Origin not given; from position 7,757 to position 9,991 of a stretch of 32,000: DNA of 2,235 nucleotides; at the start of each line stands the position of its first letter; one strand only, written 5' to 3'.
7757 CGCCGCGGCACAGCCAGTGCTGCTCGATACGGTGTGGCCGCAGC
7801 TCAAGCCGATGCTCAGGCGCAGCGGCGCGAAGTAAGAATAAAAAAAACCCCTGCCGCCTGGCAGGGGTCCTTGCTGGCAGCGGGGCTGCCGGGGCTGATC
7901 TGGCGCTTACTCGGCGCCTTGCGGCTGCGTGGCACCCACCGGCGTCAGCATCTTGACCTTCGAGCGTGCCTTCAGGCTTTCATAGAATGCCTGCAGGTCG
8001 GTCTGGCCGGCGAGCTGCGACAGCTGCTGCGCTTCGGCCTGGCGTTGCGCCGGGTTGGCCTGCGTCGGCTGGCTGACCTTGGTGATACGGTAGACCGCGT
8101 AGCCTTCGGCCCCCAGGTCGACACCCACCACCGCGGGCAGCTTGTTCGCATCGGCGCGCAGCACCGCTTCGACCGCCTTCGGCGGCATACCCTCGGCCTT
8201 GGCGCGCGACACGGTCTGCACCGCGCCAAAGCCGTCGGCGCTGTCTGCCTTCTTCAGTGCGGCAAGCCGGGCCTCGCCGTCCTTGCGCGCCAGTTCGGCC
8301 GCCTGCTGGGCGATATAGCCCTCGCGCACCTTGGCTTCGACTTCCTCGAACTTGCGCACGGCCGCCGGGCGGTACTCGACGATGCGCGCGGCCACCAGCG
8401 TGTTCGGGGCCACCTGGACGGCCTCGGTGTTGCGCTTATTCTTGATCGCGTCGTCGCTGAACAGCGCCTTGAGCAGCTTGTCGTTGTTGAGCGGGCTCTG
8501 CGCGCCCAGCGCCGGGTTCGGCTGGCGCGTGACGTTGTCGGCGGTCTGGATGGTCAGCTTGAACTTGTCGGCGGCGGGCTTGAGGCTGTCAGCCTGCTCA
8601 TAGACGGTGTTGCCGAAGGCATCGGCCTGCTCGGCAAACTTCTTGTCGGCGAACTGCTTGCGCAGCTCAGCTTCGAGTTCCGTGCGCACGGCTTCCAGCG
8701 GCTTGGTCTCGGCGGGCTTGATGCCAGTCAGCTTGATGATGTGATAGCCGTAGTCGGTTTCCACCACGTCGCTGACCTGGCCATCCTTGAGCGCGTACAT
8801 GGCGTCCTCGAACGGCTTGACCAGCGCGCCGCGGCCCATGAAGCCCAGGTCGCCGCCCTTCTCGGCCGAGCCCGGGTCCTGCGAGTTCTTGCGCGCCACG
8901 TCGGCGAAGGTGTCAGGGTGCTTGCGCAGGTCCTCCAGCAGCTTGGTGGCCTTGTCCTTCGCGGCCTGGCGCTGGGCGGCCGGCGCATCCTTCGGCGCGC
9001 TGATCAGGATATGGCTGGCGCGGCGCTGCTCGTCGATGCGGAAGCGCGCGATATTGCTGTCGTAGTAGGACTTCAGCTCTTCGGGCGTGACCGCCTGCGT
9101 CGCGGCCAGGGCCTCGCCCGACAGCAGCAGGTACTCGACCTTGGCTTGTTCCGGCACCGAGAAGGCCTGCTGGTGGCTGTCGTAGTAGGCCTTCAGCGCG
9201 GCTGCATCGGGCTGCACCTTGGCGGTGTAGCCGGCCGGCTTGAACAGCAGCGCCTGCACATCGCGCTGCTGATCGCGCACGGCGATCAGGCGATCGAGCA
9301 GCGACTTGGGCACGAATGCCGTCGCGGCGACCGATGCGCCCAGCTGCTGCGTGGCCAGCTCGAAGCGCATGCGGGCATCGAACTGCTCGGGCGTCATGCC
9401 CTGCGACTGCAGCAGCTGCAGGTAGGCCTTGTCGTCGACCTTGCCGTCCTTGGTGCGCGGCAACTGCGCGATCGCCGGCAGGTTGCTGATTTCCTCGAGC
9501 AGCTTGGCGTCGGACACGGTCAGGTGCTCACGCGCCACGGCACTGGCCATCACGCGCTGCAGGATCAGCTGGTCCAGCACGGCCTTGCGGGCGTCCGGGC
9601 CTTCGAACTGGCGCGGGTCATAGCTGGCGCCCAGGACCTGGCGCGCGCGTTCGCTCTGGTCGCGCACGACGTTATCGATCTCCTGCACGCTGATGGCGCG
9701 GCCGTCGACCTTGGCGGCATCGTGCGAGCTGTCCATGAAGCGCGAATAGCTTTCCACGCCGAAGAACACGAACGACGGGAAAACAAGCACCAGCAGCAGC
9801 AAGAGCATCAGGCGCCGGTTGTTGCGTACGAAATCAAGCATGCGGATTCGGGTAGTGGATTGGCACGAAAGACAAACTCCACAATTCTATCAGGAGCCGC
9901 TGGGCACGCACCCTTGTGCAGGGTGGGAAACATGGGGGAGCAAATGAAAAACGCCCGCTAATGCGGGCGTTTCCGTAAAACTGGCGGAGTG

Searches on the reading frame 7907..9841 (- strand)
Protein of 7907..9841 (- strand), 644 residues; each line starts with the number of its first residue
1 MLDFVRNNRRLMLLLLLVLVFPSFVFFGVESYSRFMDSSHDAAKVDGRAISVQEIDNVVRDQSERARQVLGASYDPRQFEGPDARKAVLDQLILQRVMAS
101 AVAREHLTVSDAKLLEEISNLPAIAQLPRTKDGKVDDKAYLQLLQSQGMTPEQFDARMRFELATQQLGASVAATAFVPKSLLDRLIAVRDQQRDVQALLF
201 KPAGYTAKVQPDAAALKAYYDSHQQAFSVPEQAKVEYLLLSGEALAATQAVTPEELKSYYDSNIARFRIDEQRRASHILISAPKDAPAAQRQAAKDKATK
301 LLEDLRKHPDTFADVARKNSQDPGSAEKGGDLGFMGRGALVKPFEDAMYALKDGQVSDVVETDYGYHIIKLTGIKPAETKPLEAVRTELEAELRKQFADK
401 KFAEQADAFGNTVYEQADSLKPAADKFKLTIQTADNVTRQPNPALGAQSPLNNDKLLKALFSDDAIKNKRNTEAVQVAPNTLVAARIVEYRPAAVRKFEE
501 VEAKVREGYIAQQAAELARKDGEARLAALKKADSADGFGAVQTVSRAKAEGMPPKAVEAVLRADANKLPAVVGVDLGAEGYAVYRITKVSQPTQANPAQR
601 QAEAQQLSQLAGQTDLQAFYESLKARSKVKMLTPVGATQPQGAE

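Call 6: search_protein_families(library=pfam, proteins=[window:7907-9841:-])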
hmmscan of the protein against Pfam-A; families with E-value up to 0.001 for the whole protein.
window:7907-9841:- (644 aa): 5 families
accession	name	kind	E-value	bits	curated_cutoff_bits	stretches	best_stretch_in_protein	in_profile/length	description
PF13624.11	SurA_N_3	-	2.2e-39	135.3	27.2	1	1-167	1-161/162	SurA-like N-terminal domain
PF13145.12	Rotamase_2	-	3.4e-31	109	27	1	251-386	1-120/121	PPIC-type PPIASE domain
PF00639.27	Rotamase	-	3.6e-31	108.4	21.7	1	277-372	1-96/97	PPIC-type PPIASE domain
PF13616.12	Rotamase_3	-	5.8e-30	104.7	22.5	1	271-373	14-114/116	PPIC-type PPIASE domain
PF13623.11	SurA_N_2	-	2.8e-25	89.3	28.5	1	2-144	1-145/145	SurA-like N-terminal domain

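Call 8: find_related_loci(query=window:7907-9841:-, collection=genome_contigs, flank=10000)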
Query window:7907-9841:- (644 aa) in genome_contigs; peptide patterns used: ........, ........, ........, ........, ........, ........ (x = any residue, [..] = any of these).
287 stretches matched a pattern; 141 encode a relative of the query (tblastn E <= 1e-3); the best 80 are kept; 80 distinct loci.
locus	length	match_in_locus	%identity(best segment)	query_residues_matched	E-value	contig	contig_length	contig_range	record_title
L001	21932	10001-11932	98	1-644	0e+0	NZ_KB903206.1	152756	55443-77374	Cupriavidus sp. UYPR2.512 A3A5DRAFT_scaffold_9.10, whole genome shotgun sequence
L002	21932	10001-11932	92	1-644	0e+0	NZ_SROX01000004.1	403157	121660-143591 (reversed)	Cupriavidus necator strain SHC 2-3 NODE_4_length_403157_cov_83.916148, whole genome shotgun sequence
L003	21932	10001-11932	92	1-644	0e+0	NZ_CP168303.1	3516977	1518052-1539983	Cupriavidus nantongensis strain HB4B5 chromosome 2, complete sequence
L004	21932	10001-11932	92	1-644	0e+0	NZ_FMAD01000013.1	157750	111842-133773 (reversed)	Cupriavidus alkaliphilus strain ASC-732, whole genome shotgun sequence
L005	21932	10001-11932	93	1-644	0e+0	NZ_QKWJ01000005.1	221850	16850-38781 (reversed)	Cupriavidus lacunae strain S23 Cupriavidus_S23_5, whole genome shotgun sequence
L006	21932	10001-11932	91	1-644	0e+0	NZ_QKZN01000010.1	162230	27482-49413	Cupriavidus phytorum strain MLR2-44 Ga0215867_110, whole genome shotgun sequence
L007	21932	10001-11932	91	1-644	0e+0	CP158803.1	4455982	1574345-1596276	Ralstonia pickettii strain RAL3 chromosome 1, complete sequence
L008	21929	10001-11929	91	1-644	0e+0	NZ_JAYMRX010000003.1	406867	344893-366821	Cupriavidus oxalaticus strain JPY540 NODE_3_length_406867_cov_63.813185, whole genome shotgun sequence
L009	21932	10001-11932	91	1-644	0e+0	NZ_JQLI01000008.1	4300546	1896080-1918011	Cupriavidus necator A5-1 K307DRAFT_scf7180000000049_quiver_dupTrim_1601.8_C, whole genome shotgun sequence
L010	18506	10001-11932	91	1-644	0e+0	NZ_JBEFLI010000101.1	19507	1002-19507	Cupriavidus necator strain EM36 NODE_101_length_19507_cov_17.5862, whole genome shotgun sequence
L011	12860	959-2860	92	1-634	0e+0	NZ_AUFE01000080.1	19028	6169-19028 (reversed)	Cupriavidus sp. amp6 K309DRAFT_scaffold00079.79_C, whole genome shotgun sequence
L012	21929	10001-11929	91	1-644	0e+0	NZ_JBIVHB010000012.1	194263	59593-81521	Cupriavidus sp. NPDC089707 NPDC089707_195_G9.ctg-0012, whole genome shotgun sequence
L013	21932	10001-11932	92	1-644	0e+0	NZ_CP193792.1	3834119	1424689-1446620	Cupriavidus sp. TMH.W2 chromosome 1, complete sequence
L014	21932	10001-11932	91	1-644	0e+0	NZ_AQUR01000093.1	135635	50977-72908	Cupriavidus neocaledonicus strain STM6070 A3AGDRAFT_scaffold_14.15_C, whole genome shotgun sequence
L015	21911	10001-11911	86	1-637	0e+0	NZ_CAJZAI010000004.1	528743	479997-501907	Cupriavidus laharis strain LMG 23992 isolate 1263a, whole genome shotgun sequence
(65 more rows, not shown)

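Call 20: search_protein_families(library=pfam, proteins=[L003:2-1033:+, L003:1034-3385:+, L003:4316-5461:-, L003:7213-8319:-, L003:8320-9486:-, L004:1-1059:+, L004:818-3283:+, L004:3324-6305:-, L004:6546-7514:+, L004:8015-9409:+], max_evalue=0.00001)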
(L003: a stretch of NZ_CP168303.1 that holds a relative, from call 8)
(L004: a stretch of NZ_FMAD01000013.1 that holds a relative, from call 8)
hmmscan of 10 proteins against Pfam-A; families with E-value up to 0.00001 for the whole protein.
L003:2-1033:+ (343 aa): 2 families
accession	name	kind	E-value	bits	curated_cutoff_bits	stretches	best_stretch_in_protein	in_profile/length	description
PF00941.27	FAD_binding_5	-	2.5e-40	138.5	27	1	14-231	2-169/170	FAD binding domain in molybdopterin dehydrogenase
PF03450.22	CO_deh_flav_C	-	2.9e-15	56.7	25.5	1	239-311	3-74/102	CO dehydrogenase flavoprotein C-terminal domain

L003:1034-3385:+ (783 aa): 3 families
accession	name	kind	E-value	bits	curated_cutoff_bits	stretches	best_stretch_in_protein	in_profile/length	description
PF20256.3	MoCoBD_2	-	4.4e-63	213.9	27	1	448-714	3-282/283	Molybdopterin cofactor-binding domain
PF02738.23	MoCoBD_1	-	2.7e-58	197.4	27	1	198-423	12-243/244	Molybdopterin cofactor-binding domain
PF01315.27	Ald_Xan_dh_C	-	6.4e-23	81.6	31.3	1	55-171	1-108/110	Aldehyde oxidase and xanthine dehydrogenase, a/b hammerhead domain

L003:4316-5461:- (381 aa): 2 families
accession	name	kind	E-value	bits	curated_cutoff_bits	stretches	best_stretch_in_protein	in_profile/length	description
PF00005.33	ABC_tran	-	2e-37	129.3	25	1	43-186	1-136/137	ABC transporter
PF08402.16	TOBE_2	-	4.6e-10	39.9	21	1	296-367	2-74/76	TOBE domain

L003:7213-8319:- (368 aa): 4 families
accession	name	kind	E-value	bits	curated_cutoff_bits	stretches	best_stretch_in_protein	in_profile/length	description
PF13343.11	SBP_bac_6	-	1.6e-46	159.2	24.6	1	107-331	1-228/245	Bacterial extracellular solute-binding protein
PF13416.11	SBP_bac_8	-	4.7e-20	73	27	1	76-327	3-266/279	Bacterial extracellular solute-binding protein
PF13531.11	SBP_bac_11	-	3.7e-15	56.8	25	1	78-316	19-223/227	Bacterial extracellular solute-binding protein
PF01547.30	SBP_bac_1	-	1.6e-11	45.2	26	1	80-311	19-306/307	Bacterial extracellular solute-binding protein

L003:8320-9486:- (388 aa): 4 families
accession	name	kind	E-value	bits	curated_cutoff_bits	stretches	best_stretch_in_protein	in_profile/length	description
PF13377.12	Peripla_BP_3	-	6.6e-30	104.8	26.5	1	213-371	1-159/167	Periplasmic binding protein-like domain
PF00532.27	Peripla_BP_1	-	1.2e-27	97.5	22.2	1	105-348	4-254/281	Periplasmic binding proteins and sugar binding domain of LacI family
PF13407.12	Peripla_BP_4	-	3.1e-16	60.1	35.1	1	105-324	1-220/258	Periplasmic binding protein domain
PF00356.27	LacI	-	3.8e-15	55.8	27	1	46-91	1-46/46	Bacterial regulatory proteins, lacI family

L004:1-1059:+ (352 aa): 2 families
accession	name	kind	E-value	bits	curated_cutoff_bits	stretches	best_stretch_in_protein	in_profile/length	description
PF00941.27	FAD_binding_5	-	1.2e-42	146.1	27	1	28-243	2-167/170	FAD binding domain in molybdopterin dehydrogenase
PF03450.22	CO_deh_flav_C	-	5.8e-15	55.7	25.5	1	256-324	4-72/102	CO dehydrogenase flavoprotein C-terminal domain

L004:818-3283:+ (821 aa): 3 families
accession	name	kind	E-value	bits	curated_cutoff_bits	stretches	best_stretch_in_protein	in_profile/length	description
PF02738.23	MoCoBD_1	-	2.8e-55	187.5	27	1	246-470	14-244/244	Molybdopterin cofactor-binding domain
PF20256.3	MoCoBD_2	-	6e-51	174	27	1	495-763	4-283/283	Molybdopterin cofactor-binding domain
PF01315.27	Ald_Xan_dh_C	-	1.5e-20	74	31.3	1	105-221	1-107/110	Aldehyde oxidase and xanthine dehydrogenase, a/b hammerhead domain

L004:3324-6305:- (993 aa): 4 families
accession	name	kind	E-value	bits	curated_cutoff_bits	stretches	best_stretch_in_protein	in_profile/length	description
PF00486.34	Trans_reg_C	-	6.3e-16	58.7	26.2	1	53-126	3-77/77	Transcriptional regulatory protein, C terminal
PF13401.12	AAA_22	-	1.2e-09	39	27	1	216-312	3-104/130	AAA domain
PF13191.12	AAA_16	-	3.3e-07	31.4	32.6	1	201-323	2-163/167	AAA ATPase domain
PF25199.1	nSTAND_NTPase5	-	9.4e-07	29.2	34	1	210-330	27-134/145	Novel STAND NTPase 5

L004:6546-7514:+ (322 aa): 1 family
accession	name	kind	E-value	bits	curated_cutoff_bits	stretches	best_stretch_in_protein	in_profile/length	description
PF00724.26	Oxidored_FMN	-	3.3e-12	46.8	27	0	32-123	2-100/342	NADH:flavin oxidoreductase / NADH oxidase family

L004:8015-9409:+ (464 aa): 4 families
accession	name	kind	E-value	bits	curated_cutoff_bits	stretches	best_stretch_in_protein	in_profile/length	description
PF12146.15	Hydrolase_4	-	1.2e-16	61.2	27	1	138-262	3-130/239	Serine aminopeptidase, S33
PF12697.13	Abhydrolase_6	-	1.7e-11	45.7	26.3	1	142-304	1-155/217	Alpha/beta hydrolase family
PF00561.26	Abhydrolase_1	-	5.6e-10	39.7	25.8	1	142-247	3-106/245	alpha/beta hydrolase fold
PF02230.22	Abhydrolase_2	-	8.7e-06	26.2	23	0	186-244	84-142/217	Phospholipase/Carboxylesterase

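Call 21: search_protein_families(library=pfam, proteins=[L002:1-729:+, L002:784-1593:-, L002:1857-2789:-, L002:2765-3721:-, L002:3721-4611:+, L002:4544-6040:+, L002:6792-7841:+, L002:7912-9717:-, L006:2-1018:+, L006:3449-4675:+], max_evalue=0.00001)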
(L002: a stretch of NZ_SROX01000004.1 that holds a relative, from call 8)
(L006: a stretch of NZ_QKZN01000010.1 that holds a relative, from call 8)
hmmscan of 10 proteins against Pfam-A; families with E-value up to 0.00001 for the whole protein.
L002:1-729:+ (242 aa): 1 family
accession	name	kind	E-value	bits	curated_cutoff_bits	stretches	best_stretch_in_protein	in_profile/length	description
PF13557.12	Phenol_MetA_deg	-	3.2e-76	257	22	1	4-237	1-241/242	Putative MetA-pathway of phenol degradation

L002:784-1593:- (269 aa): 2 families
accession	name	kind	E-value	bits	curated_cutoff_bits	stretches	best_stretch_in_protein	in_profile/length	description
PF07729.17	FCD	-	6.2e-18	65.8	24.3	1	108-239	1-124/125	FCD domain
PF00392.27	GntR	-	2.8e-14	52.9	27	1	41-98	6-64/64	Bacterial regulatory proteins, gntR family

L002:1857-2789:- (310 aa): 0 families

L002:2765-3721:- (318 aa): 2 families
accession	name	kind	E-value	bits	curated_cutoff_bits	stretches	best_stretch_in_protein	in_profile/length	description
PF03466.25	LysR_substrate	-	3.1e-41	141.5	28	1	98-303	2-207/209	LysR substrate binding domain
PF00126.33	HTH_1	-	2.9e-22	78.8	26.6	1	13-72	1-60/60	Bacterial regulatory helix-turn-helix protein, lysR family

L002:3721-4611:+ (296 aa): 1 family
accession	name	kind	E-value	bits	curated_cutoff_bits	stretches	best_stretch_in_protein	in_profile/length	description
PF03328.21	HpcH_HpaI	-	6.9e-29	101.1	25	1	56-251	3-188/221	HpcH/HpaI aldolase/citrate lyase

L002:4544-6040:+ (498 aa): 1 family
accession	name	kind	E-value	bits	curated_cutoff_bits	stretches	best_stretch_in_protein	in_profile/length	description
PF00815.25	Histidinol_dh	-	9e-143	476.6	27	1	84-488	6-411/411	Histidinol dehydrogenase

L002:6792-7841:+ (349 aa): 1 family
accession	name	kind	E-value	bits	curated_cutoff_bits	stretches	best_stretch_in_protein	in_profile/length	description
PF03401.19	TctC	-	4.3e-68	230.2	27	1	73-345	2-273/274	Tripartite tricarboxylate transporter family receptor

L002:7912-9717:- (601 aa): 3 families
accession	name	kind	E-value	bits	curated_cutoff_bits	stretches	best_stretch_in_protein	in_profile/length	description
PF00282.25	Pyridoxal_deC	-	5.8e-49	167.2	27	1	132-495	19-373/375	Pyridoxal-dependent decarboxylase conserved domain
PF01212.27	Beta_elim_lyase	-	1.3e-08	35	27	1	266-419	69-220/288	Beta-eliminating lyase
PF00266.25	Aminotran_5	-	1.7e-06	27.7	21.5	1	263-410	83-218/371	Aminotransferase class-V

L006:2-1018:+ (338 aa): 2 families
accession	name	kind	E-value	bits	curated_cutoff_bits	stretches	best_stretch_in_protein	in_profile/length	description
PF01546.33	Peptidase_M20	-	2e-29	103.4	24.6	1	4-332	2-204/206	Peptidase family M20/M25/M40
PF07687.19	M20_dimer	-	2.1e-06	28.1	21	1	133-234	2-103/107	Peptidase dimerisation domain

L006:3449-4675:+ (408 aa): 0 families

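Call 32: find_encoding_contigs(protein=window:7907-9841:-, flank=10000, max_places=10)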
Protein window:7907-9841:- (644 aa): 24 contigs read that carry it; 9 places shown.
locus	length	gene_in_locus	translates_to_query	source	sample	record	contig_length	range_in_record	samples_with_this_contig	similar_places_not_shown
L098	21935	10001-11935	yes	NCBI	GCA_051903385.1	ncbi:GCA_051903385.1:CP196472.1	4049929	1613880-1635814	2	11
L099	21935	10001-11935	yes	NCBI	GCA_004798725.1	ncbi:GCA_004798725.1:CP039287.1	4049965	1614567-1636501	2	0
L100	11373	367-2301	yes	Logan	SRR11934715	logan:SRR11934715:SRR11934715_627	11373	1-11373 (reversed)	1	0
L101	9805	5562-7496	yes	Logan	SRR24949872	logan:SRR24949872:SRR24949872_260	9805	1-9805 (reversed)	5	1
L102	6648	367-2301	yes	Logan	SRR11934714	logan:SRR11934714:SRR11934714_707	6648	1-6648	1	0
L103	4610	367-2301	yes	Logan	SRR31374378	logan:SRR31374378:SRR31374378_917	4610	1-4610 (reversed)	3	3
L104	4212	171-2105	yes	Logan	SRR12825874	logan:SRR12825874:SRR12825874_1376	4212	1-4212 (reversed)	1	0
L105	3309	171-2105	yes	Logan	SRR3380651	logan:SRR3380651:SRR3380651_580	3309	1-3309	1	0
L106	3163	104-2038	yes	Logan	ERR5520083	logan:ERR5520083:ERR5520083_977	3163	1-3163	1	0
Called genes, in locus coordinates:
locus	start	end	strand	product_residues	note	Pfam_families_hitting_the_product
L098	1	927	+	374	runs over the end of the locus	PF21338:Top1B_N_bact, PF01028:Topoisom_I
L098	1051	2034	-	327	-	PF00106:adh_short, PF08659:KR, PF13561:adh_short_C2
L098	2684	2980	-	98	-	-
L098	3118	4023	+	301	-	PF00126:HTH_1, PF03466:LysR_substrate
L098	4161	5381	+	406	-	PF00155:Aminotran_1_2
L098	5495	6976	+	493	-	PF00171:Aldedh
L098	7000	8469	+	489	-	PF00890:FAD_binding_2, PF01266:DAO, PF03486:HI0933_like (faint), PF07992:Pyr_redox_2 (faint), PF12831:FAD_oxidored (faint)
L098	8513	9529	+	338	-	PF03401:TctC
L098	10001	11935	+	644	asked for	PF13623:SurA_N_2, PF13624:SurA_N_3, PF13145:Rotamase_2, PF00639:Rotamase, PF13616:Rotamase_3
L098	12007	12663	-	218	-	PF25182:NonGDSL, PF00657:Lipase_GDSL, PF13472:Lipase_GDSL_2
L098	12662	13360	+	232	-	PF00005:ABC_tran, PF13304:AAA_21 (faint)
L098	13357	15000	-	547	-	PF00342:PGI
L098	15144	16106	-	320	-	PF00892:EamA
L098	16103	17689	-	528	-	PF03853:YjeF_N, PF01256:Carb_kinase, PF08543:Phos_pyr_kin (weak)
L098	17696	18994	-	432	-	PF00070:Pyr_redox (faint), PF01266:DAO, PF01494:FAD_binding_3 (faint), PF01593:Amino_oxidase (faint), PF03486:HI0933_like (faint), PF07992:Pyr_redox_2 (faint), PF13450:NAD_binding_8 (weak)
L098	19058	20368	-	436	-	PF06808:DctM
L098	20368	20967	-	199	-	PF04290:DctQ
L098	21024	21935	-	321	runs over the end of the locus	PF03480:DctP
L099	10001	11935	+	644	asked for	PF13623:SurA_N_2, PF13624:SurA_N_3, PF13145:Rotamase_2, PF00639:Rotamase, PF13616:Rotamase_3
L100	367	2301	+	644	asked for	PF13623:SurA_N_2, PF13624:SurA_N_3, PF13145:Rotamase_2, PF00639:Rotamase, PF13616:Rotamase_3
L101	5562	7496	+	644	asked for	PF13623:SurA_N_2, PF13624:SurA_N_3, PF13145:Rotamase_2, PF00639:Rotamase, PF13616:Rotamase_3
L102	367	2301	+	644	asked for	PF13623:SurA_N_2, PF13624:SurA_N_3, PF13145:Rotamase_2, PF00639:Rotamase, PF13616:Rotamase_3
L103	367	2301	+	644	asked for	PF13623:SurA_N_2, PF13624:SurA_N_3, PF13145:Rotamase_2, PF00639:Rotamase, PF13616:Rotamase_3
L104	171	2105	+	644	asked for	PF13623:SurA_N_2, PF13624:SurA_N_3, PF13145:Rotamase_2, PF00639:Rotamase, PF13616:Rotamase_3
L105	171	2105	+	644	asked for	PF13623:SurA_N_2, PF13624:SurA_N_3, PF13145:Rotamase_2, PF00639:Rotamase, PF13616:Rotamase_3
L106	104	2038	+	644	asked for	PF13623:SurA_N_2, PF13624:SurA_N_3, PF13145:Rotamase_2, PF00639:Rotamase, PF13616:Rotamase_3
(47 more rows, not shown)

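Call 34: find_encoding_contigs(protein=L098:12662-13360:+, flank=10000, max_places=10)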
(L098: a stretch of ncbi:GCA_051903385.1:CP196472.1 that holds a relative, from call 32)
Protein L098:12662-13360:+ (232 aa): 24 contigs read that carry it; 10 places shown.
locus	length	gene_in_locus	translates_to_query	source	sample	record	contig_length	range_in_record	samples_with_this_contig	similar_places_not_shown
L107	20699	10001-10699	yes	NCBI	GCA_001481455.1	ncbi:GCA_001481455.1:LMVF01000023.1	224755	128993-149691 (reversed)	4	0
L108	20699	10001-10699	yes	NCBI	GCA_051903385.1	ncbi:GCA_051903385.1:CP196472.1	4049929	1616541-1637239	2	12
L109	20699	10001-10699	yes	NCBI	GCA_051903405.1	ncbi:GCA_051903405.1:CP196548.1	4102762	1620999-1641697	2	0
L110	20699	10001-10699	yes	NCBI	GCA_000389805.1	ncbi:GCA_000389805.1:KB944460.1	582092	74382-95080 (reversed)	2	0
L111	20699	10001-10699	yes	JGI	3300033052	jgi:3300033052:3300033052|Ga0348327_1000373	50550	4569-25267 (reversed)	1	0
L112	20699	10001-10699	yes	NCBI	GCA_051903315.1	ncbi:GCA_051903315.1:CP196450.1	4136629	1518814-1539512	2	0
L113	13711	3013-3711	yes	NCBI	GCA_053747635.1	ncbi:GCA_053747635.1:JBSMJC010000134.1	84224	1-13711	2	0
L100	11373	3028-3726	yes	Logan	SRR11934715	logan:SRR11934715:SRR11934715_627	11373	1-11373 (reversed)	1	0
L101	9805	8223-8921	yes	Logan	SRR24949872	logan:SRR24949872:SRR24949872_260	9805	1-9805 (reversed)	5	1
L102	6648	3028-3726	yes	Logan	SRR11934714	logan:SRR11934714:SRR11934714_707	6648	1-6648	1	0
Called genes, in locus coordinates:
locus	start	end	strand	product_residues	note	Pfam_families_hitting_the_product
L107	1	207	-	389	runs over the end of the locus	-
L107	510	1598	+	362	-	PF00355:Rieske, PF19298:KshA_C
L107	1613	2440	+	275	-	PF00106:adh_short, PF13561:adh_short_C2, PF00106:adh_short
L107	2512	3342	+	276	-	PF00106:adh_short, PF08659:KR, PF13561:adh_short_C2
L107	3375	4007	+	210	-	PF13577:SnoaL_4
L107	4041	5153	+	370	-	PF00724:Oxidored_FMN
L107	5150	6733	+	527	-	PF00501:AMP-binding, PF13193:AMP-binding_C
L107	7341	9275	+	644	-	PF13623:SurA_N_2, PF13624:SurA_N_3, PF13145:Rotamase_2, PF00639:Rotamase, PF13616:Rotamase_3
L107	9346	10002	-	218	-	PF25182:NonGDSL, PF00657:Lipase_GDSL, PF13472:Lipase_GDSL_2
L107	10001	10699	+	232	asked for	PF00005:ABC_tran, PF13304:AAA_21 (faint)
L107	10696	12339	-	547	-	PF00342:PGI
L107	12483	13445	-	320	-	PF00892:EamA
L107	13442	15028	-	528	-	PF03853:YjeF_N, PF01256:Carb_kinase, PF08543:Phos_pyr_kin (weak)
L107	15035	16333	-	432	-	PF00070:Pyr_redox (faint), PF01266:DAO, PF01494:FAD_binding_3 (faint), PF01593:Amino_oxidase (faint), PF03486:HI0933_like (faint), PF07992:Pyr_redox_2 (faint), PF13450:NAD_binding_8 (weak)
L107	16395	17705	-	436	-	PF06808:DctM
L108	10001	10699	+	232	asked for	PF00005:ABC_tran, PF13304:AAA_21 (faint)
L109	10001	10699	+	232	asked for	PF00005:ABC_tran, PF13304:AAA_21 (faint)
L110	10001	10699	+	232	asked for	PF00005:ABC_tran, PF13304:AAA_21 (faint)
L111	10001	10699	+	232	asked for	PF00005:ABC_tran, PF13304:AAA_21 (faint)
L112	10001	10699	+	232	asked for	PF00005:ABC_tran, PF13304:AAA_21 (faint)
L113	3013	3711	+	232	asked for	PF00005:ABC_tran, PF13304:AAA_21 (faint)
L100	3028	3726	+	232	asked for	PF00005:ABC_tran, PF13304:AAA_21 (faint)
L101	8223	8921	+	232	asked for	PF00005:ABC_tran, PF13304:AAA_21 (faint)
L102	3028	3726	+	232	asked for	PF00005:ABC_tran, PF13304:AAA_21 (faint)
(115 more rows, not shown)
